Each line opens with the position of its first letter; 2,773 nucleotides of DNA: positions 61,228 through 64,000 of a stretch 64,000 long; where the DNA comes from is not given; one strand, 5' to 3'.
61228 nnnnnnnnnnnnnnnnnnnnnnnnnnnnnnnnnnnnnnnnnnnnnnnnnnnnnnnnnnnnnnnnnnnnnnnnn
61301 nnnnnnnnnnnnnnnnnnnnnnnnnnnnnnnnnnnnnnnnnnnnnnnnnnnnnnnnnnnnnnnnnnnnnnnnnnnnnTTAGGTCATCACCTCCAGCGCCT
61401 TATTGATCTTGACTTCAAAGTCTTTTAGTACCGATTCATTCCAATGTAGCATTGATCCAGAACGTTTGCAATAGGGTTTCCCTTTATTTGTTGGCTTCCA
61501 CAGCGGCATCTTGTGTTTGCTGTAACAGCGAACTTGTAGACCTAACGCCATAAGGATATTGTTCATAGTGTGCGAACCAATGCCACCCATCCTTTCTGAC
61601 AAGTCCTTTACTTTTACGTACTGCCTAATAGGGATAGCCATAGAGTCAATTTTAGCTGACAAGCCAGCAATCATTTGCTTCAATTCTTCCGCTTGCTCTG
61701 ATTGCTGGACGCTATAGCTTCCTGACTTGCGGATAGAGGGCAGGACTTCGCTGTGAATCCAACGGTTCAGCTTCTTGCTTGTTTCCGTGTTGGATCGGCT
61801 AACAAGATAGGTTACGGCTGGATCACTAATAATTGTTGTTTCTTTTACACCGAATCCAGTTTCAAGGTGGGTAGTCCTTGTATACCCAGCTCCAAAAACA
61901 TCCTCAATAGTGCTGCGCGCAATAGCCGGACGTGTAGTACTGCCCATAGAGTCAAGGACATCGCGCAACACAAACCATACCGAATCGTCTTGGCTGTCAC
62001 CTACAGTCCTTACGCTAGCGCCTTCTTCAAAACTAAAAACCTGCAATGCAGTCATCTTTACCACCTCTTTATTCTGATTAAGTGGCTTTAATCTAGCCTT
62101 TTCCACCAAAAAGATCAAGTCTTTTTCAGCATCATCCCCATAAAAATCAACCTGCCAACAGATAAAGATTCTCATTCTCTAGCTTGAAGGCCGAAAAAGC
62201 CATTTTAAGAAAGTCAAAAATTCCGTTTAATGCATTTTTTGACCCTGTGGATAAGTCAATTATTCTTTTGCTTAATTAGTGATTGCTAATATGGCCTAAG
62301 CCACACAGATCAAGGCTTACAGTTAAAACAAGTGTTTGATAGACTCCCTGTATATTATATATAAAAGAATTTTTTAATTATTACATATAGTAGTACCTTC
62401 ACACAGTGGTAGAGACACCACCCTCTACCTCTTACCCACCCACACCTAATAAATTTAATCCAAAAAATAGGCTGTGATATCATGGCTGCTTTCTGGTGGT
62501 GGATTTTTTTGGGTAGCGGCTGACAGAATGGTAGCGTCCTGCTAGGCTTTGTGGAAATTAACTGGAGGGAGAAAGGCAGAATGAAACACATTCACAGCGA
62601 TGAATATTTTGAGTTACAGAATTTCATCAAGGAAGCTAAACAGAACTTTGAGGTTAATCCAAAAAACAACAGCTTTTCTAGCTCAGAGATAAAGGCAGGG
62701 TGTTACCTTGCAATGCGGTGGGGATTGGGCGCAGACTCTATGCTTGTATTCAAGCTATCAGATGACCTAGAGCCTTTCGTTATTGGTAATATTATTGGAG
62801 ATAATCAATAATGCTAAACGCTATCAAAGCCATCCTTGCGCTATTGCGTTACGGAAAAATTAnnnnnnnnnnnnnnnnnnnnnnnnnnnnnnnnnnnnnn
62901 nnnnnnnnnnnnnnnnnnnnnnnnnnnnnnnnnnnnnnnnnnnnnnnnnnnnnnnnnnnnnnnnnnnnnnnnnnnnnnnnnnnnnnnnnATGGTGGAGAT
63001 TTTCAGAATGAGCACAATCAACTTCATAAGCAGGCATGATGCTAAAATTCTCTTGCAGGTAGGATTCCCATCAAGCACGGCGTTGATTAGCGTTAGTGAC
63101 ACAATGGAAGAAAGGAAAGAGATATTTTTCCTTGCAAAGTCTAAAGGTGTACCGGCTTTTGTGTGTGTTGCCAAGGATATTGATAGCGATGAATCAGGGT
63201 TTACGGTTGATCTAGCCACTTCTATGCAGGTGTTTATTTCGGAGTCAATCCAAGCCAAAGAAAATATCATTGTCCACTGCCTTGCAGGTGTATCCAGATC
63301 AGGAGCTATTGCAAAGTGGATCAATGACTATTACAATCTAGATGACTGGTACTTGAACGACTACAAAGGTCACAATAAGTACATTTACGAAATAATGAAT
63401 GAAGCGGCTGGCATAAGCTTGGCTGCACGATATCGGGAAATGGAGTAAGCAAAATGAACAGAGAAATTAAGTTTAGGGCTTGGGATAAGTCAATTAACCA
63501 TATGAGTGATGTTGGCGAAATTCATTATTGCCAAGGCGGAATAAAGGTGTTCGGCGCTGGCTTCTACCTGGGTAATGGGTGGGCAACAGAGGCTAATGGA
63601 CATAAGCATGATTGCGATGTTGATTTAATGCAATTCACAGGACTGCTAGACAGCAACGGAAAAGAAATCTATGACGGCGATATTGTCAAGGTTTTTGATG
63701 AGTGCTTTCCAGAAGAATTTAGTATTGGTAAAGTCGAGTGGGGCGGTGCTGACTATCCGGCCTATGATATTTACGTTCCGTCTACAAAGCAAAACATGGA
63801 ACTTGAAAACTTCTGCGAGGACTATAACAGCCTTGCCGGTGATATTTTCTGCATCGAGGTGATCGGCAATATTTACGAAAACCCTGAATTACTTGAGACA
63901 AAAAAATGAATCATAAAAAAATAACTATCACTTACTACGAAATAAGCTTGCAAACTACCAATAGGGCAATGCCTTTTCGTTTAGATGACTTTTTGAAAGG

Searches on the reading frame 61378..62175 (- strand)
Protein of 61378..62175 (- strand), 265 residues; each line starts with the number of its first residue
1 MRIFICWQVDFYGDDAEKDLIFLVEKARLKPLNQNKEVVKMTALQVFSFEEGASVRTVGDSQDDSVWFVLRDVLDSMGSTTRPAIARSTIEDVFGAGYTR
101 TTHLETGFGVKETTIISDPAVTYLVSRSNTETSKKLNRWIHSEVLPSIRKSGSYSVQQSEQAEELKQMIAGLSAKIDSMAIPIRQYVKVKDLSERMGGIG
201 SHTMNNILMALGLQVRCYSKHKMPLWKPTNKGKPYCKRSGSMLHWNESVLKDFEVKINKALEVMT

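Call 39: search_protein_families(library=pfam, proteins=[window:61378-62175:-], max_evalue=0.01)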
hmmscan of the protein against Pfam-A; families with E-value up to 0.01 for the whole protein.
window:61378-62175:- (265 aa): 1 family
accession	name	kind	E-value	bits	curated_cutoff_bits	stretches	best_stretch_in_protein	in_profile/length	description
PF02498.22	Bro-N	-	4.5e-09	37.2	25.6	1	55-146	2-96/96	BRO family, N-terminal domain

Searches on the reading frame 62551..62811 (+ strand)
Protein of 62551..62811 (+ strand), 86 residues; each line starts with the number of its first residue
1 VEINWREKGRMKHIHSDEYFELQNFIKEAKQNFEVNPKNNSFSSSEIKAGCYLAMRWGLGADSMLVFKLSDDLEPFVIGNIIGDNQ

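Call 33: search_protein_families(library=phrogs, proteins=[window:62551-62811:+], max_evalue=0.001)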
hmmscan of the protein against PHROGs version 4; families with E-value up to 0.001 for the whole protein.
window:62551-62811:+ (86 aa): 0 families

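Call 65: search_protein_families(library=pfam, proteins=[window:62581-62811:+], max_evalue=0.05)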
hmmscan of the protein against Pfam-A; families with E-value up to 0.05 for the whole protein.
window:62581-62811:+ (76 aa): 1 family
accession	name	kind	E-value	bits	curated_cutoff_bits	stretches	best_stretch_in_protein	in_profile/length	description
PF21061.3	Reovirus_L2_7th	-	0.0065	16.8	27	1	3-72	21-86/99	Reovirus core-spike protein lambda-2 (L2), 7th domain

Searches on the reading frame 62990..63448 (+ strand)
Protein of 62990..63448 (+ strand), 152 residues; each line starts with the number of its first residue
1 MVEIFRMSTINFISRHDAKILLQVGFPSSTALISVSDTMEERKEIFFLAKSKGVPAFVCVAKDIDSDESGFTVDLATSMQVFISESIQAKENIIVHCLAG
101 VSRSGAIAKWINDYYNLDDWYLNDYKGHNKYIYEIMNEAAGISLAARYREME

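Call 40: search_protein_families(library=pfam, proteins=[window:62990-63448:+], max_evalue=0.01)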
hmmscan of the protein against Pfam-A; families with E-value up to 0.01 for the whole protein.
window:62990-63448:+ (152 aa): 3 families
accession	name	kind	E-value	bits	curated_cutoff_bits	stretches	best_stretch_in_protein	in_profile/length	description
PF00782.25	DSPc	-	3.7e-08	33.7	33.5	1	39-108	29-91/133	Dual specificity phosphatase, catalytic domain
PF22785.1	Tc-R-P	-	0.0016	19.4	27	1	71-108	60-98/106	Polymorphic toxin system, DSP-PTPase phosphatase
PF00102.32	Y_phosphatase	-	0.0083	16.2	20.9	0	87-107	166-186/234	Protein-tyrosine phosphatase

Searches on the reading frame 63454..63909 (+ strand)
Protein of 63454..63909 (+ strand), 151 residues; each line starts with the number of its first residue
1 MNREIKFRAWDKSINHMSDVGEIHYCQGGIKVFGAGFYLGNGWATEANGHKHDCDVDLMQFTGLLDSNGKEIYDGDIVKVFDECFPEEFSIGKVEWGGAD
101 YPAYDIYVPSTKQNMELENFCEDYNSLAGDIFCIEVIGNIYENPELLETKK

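Call 40: search_protein_families(library=pfam, proteins=[window:63454-63909:+], max_evalue=0.01)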
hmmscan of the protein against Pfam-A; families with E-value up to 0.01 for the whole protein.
window:63454-63909:+ (151 aa): 1 family
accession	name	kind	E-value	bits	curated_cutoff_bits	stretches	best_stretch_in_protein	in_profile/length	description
PF09643.15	YopX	-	4.6e-20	72.4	22.4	1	6-148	1-128/128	YopX protein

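Call 51: find_encoding_contigs(protein=window:63454-63909:+, flank=10000, max_places=4)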
Protein window:63454-63909:+ (151 aa): no gene with exactly this product is on record in the collection.
